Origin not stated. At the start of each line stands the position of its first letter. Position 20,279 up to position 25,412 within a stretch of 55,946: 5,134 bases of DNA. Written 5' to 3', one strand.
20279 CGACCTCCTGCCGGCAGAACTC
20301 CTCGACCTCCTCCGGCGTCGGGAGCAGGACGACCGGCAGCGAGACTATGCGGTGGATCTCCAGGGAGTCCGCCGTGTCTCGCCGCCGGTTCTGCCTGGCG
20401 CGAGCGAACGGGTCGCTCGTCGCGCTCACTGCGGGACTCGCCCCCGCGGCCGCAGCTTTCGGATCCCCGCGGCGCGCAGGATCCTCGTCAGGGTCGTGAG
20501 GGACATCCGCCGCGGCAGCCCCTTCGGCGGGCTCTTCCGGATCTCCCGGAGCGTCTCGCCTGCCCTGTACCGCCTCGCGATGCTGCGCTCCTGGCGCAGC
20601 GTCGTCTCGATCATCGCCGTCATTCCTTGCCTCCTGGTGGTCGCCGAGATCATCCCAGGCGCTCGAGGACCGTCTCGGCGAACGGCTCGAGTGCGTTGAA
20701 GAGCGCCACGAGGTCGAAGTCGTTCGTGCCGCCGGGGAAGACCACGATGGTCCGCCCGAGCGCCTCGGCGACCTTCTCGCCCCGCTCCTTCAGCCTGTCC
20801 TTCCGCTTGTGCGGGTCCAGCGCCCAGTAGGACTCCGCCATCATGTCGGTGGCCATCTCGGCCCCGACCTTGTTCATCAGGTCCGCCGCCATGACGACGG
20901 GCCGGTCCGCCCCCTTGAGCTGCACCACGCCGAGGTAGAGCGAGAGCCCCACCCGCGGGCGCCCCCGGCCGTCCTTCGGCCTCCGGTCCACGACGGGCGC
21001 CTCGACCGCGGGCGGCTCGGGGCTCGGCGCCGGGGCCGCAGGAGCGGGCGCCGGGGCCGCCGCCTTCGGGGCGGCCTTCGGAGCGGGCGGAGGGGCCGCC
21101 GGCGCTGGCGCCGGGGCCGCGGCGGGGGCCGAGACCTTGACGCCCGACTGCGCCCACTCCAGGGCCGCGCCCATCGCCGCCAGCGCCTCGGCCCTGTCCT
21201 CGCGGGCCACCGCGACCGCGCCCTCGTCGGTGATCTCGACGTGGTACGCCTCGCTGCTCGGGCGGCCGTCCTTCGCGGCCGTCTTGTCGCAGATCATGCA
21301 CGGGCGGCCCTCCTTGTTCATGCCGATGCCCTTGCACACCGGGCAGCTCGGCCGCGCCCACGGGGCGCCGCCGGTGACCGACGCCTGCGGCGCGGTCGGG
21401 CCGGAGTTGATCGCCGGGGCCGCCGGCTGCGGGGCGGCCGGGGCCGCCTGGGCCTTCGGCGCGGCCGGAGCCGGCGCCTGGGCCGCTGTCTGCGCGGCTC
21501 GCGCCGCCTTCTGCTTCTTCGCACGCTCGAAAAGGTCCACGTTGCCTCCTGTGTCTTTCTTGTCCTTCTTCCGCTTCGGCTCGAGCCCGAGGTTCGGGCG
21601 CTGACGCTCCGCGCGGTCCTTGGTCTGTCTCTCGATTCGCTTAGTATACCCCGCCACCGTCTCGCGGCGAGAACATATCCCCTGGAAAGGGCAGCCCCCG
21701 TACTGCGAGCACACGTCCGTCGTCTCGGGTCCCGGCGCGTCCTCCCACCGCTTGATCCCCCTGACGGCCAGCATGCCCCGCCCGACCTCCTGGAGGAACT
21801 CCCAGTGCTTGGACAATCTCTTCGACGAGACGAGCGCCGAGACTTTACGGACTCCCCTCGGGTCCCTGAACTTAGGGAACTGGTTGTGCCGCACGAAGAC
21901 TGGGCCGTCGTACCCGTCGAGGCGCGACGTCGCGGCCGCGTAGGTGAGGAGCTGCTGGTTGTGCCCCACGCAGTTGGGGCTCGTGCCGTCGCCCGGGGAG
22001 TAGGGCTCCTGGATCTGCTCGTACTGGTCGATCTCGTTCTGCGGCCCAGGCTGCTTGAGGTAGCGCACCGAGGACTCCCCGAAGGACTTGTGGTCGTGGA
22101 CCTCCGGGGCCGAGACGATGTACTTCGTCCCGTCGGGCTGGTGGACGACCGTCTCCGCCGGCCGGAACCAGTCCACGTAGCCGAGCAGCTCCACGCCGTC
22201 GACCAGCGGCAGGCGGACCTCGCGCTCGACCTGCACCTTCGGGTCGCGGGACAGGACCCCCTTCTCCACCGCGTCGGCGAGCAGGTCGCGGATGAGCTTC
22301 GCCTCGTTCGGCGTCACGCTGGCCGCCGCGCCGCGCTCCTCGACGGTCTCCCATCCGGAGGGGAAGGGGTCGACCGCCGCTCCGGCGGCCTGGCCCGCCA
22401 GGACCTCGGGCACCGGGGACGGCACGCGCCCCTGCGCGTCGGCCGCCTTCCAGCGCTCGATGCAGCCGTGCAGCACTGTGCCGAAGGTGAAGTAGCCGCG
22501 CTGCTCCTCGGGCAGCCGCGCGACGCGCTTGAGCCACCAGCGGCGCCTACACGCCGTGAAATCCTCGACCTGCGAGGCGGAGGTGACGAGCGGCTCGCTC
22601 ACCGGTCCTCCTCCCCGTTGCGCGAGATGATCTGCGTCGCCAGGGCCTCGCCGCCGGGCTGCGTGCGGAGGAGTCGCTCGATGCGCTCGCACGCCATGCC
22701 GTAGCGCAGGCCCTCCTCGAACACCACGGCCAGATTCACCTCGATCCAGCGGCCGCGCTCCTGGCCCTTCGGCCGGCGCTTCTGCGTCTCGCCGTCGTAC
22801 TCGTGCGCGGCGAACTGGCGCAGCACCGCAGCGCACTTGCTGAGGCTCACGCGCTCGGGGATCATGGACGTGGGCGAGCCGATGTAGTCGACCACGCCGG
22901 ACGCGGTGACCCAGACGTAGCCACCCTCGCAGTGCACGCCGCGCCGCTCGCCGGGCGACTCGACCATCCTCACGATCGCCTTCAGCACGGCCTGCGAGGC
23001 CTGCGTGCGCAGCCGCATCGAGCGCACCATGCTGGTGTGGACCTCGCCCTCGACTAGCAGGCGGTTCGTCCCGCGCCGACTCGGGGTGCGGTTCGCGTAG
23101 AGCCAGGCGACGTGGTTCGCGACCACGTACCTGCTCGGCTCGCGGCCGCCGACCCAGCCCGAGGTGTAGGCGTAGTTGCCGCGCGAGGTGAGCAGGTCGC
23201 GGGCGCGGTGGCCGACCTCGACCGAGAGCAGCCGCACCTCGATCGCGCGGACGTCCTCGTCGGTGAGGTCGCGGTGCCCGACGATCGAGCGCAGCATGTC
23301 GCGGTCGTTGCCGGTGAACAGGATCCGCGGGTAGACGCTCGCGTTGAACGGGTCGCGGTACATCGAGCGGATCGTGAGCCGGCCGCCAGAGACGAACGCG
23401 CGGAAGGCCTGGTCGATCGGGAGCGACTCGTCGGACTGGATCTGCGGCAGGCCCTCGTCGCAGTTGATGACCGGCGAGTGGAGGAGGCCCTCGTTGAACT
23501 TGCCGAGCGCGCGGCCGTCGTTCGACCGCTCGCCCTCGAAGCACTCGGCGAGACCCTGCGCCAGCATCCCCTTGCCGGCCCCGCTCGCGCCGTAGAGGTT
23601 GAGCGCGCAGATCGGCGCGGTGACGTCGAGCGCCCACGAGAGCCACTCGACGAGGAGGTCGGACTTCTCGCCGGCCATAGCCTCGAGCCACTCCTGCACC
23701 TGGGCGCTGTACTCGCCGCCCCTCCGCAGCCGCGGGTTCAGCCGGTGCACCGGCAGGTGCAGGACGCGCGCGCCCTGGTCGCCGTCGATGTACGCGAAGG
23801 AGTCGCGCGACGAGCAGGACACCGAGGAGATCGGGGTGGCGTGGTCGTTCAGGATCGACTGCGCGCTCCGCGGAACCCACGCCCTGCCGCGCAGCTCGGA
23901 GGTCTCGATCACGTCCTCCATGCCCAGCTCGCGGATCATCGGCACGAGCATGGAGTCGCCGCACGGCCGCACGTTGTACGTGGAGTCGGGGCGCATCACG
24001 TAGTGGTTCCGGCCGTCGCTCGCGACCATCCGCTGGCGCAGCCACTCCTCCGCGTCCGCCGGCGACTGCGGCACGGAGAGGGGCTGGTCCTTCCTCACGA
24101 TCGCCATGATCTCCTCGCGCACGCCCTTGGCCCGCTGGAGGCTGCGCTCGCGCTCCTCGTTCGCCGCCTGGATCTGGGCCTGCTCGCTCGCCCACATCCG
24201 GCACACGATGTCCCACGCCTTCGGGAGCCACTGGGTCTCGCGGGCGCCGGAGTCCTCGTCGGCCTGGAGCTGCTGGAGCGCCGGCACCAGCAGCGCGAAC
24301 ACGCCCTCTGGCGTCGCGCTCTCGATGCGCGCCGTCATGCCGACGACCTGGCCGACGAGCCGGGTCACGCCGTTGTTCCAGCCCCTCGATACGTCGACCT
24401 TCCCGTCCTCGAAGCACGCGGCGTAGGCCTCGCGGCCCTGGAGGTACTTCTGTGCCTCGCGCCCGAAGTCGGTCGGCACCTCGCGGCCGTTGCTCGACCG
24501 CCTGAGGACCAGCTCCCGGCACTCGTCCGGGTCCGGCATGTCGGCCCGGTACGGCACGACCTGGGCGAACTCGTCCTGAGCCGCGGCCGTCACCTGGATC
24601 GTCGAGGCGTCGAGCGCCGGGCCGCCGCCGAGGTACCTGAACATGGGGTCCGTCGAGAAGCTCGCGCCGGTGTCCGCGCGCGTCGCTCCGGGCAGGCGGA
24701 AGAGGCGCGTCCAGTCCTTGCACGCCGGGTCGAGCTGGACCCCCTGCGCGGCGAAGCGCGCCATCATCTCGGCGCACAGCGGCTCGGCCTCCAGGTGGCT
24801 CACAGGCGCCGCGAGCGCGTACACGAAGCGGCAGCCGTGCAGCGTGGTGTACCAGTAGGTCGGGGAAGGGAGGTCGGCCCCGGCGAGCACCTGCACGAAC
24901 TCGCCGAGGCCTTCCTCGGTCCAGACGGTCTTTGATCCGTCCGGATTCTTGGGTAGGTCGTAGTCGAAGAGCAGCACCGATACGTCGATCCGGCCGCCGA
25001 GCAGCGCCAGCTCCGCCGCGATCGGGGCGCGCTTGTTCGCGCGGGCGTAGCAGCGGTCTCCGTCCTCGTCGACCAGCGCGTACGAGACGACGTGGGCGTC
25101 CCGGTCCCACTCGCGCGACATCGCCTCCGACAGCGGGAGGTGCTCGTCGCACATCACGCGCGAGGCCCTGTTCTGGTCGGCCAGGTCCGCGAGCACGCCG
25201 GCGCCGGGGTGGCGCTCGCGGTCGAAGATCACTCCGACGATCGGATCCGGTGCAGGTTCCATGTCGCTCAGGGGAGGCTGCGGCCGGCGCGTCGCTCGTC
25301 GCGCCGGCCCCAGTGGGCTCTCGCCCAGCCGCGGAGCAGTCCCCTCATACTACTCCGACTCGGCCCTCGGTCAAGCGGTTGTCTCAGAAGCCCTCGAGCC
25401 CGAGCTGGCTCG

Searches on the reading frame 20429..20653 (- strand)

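Call 80: search_protein_families(library=pfam, proteins=[window:20429-20653:-], max_evalue=0.1)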
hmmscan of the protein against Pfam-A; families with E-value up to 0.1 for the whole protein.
seq(75 aa): 5 families
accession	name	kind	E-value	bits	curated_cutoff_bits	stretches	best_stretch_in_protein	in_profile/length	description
PF13592.12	HTH_33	-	0.0092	16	25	1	49-74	21-46/60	Winged helix-turn helix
PF12990.12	DUF3874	-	0.022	15.5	28.3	1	26-68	21-62/71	Domain of unknonw function from B. Theta Gene description (DUF3874)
PF16907.10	Caskin-Pro-rich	-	0.03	15.2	29.1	1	5-53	37-83/91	Proline rich region of Caskin proteins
PF01498.24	HTH_Tnp_Tc3_2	-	0.086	13.6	31.5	0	33-72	14-52/72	Transposase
PF07324.16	DGCR6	-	0.088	13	29.6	0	11-58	3-50/194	DiGeorge syndrome critical region 6 (DGCR6) protein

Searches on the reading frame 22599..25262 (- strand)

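Call 14: search_protein_families(library=phrogs, proteins=[window:22599-25262:-], max_evalue=0.001)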
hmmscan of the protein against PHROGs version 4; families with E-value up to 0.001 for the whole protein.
window:22599-25262:- (887 aa): 0 families

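Call 15: search_protein_families(library=pfam, proteins=[window:22599-25262:-], max_evalue=0.001)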
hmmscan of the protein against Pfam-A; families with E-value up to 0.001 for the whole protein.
window:22599-25262:- (887 aa): 1 family
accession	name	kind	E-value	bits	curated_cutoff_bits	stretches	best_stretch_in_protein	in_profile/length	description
PF19263.5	DUF5906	-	3e-08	34.7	27.6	1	556-654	1-103/114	Family of unknown function (DUF5906)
